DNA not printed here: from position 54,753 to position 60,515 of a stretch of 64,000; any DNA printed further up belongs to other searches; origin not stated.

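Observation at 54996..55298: Complete PD-(D/E)xK + QxxxY motif set at the extreme C-terminus of the 1820-aa protein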

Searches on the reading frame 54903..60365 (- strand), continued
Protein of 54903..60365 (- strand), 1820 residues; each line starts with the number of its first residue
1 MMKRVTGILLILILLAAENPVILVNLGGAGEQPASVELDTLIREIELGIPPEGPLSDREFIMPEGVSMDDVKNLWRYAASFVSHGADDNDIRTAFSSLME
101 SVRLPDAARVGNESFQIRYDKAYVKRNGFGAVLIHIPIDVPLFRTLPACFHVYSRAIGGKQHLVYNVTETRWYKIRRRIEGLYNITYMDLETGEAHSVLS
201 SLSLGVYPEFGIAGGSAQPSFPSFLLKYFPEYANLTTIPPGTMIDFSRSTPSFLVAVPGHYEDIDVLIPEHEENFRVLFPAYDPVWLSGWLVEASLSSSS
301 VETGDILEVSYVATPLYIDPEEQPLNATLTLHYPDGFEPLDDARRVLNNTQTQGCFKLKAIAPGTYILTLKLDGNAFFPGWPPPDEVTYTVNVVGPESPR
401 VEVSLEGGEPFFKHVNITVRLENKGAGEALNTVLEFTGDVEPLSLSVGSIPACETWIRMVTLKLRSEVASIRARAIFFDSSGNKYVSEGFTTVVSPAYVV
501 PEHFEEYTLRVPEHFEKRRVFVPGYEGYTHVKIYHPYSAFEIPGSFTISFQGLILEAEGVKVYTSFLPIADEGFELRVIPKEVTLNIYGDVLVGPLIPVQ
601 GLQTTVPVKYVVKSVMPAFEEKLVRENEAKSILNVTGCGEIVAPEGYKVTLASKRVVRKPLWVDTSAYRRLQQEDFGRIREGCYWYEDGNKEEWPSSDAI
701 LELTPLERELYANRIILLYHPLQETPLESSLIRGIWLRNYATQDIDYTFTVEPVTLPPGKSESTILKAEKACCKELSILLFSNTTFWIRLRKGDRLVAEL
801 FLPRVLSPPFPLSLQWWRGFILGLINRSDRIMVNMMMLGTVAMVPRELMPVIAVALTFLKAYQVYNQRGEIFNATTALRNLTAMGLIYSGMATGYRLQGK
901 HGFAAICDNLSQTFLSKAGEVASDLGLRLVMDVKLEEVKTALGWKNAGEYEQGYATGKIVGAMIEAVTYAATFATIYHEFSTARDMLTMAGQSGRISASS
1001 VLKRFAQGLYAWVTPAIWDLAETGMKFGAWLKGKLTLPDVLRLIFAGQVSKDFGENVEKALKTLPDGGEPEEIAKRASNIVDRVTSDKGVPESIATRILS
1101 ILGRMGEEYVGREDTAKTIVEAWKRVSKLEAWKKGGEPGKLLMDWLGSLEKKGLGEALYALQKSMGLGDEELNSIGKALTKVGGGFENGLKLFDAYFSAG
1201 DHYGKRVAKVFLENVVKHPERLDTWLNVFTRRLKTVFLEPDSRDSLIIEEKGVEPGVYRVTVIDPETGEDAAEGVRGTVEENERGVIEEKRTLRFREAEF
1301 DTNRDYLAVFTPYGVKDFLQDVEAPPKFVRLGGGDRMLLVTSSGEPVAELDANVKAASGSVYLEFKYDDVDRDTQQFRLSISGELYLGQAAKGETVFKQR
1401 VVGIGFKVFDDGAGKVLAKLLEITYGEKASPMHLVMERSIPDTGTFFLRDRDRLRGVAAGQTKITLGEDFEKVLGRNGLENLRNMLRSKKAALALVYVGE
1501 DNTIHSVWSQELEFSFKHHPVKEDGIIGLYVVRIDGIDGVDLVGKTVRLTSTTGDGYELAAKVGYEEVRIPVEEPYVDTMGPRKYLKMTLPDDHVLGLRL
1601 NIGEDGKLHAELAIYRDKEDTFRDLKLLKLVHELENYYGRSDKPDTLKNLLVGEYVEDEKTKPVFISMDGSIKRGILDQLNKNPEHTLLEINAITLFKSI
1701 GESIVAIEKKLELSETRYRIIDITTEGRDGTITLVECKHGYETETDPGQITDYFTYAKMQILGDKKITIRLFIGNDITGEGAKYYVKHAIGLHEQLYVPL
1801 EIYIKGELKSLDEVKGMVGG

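Call 72: find_related_loci(query=A3, collection=genome_contigs, flank=8000)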
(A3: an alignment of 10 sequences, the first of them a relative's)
Query A3 (1820 aa) in genome_contigs; peptide patterns used: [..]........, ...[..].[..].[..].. (x = any residue, [..] = any of these).
32 stretches matched a pattern; 24 encode a relative of the query (tblastn E <= 1e-3); 22 distinct loci.
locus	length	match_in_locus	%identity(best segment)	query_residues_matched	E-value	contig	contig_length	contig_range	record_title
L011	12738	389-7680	71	1-1820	0e+0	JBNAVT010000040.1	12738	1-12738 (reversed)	MAG: Thermoproteota archaeon isolate Kamch4342-D-MF-045 bin3.fa-40, whole genome shotgun sequence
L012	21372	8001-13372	58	1-1807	0e+0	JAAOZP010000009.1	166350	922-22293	MAG: Thaumarchaeota archaeon isolate SJ3.Bin56 k141_64058, whole genome shotgun sequence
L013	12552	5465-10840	60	1-1807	0e+0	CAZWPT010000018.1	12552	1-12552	MAG TPA_asm: uncultured Nitrososphaerota archaeon isolate SRP231805_co4_161 genome assembly, contig: k141_94426, whole g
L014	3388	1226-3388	86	17-736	0e+0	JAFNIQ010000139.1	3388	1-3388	MAG: Candidatus Brockarchaeota archaeon isolate GD2_1 GD2_1_scaffold_16750_curated, whole genome shotgun sequence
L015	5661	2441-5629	29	48-1182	6e-113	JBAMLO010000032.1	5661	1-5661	MAG: Nitrososphaera sp. isolate MAG7 ExploCarb_3808S_S2_2993_length_5661_cov_7, whole genome shotgun sequence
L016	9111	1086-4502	30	38-1217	1e-109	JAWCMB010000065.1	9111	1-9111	MAG: Thermoproteota archaeon isolate JZ-2_201705_bins_26 JZ-2_201705_bins_26_scaffold_65, whole genome shotgun sequence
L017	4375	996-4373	29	1-1188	8e-111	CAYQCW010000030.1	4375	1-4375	MAG TPA_asm: uncultured Nitrososphaerota archaeon isolate binchicken_co40_87 genome assembly, contig: NODE_6850_length_4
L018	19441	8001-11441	30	48-1224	5e-107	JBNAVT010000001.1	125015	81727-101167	MAG: Thermoproteota archaeon isolate Kamch4342-D-MF-045 bin3.fa-1, whole genome shotgun sequence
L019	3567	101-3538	29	48-1229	2e-103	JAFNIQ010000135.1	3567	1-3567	MAG: Candidatus Brockarchaeota archaeon isolate GD2_1 GD2_1_scaffold_16665_curated, whole genome shotgun sequence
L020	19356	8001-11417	30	38-1217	2e-109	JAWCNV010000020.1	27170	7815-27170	MAG: Thermoproteota archaeon isolate JZ-2_201709_bins_51 JZ-2_201709_bins_51_scaffold_20, whole genome shotgun sequence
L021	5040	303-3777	30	45-1230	4e-98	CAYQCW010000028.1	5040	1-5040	MAG TPA_asm: uncultured Nitrososphaerota archaeon isolate binchicken_co40_87 genome assembly, contig: NODE_6052_length_5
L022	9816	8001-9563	34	4-552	2e-82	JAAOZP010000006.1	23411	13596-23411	MAG: Thaumarchaeota archaeon isolate SJ3.Bin56 k141_35239, whole genome shotgun sequence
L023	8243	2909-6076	26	31-1180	4e-82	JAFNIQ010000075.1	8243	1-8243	MAG: Candidatus Brockarchaeota archaeon isolate GD2_1 GD2_1_scaffold_4304_curated, whole genome shotgun sequence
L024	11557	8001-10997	36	1-1042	3e-81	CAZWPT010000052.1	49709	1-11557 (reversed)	MAG TPA_asm: uncultured Nitrososphaerota archaeon isolate SRP231805_co4_161 genome assembly, contig: k141_106981, whole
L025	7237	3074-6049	28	1-1026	4e-81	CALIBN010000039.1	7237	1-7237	MAG: uncultured archaeon isolate S1_Bin_MAXBIN__053_sub_1 genome assembly, contig: c_000000948685, whole genome shotgun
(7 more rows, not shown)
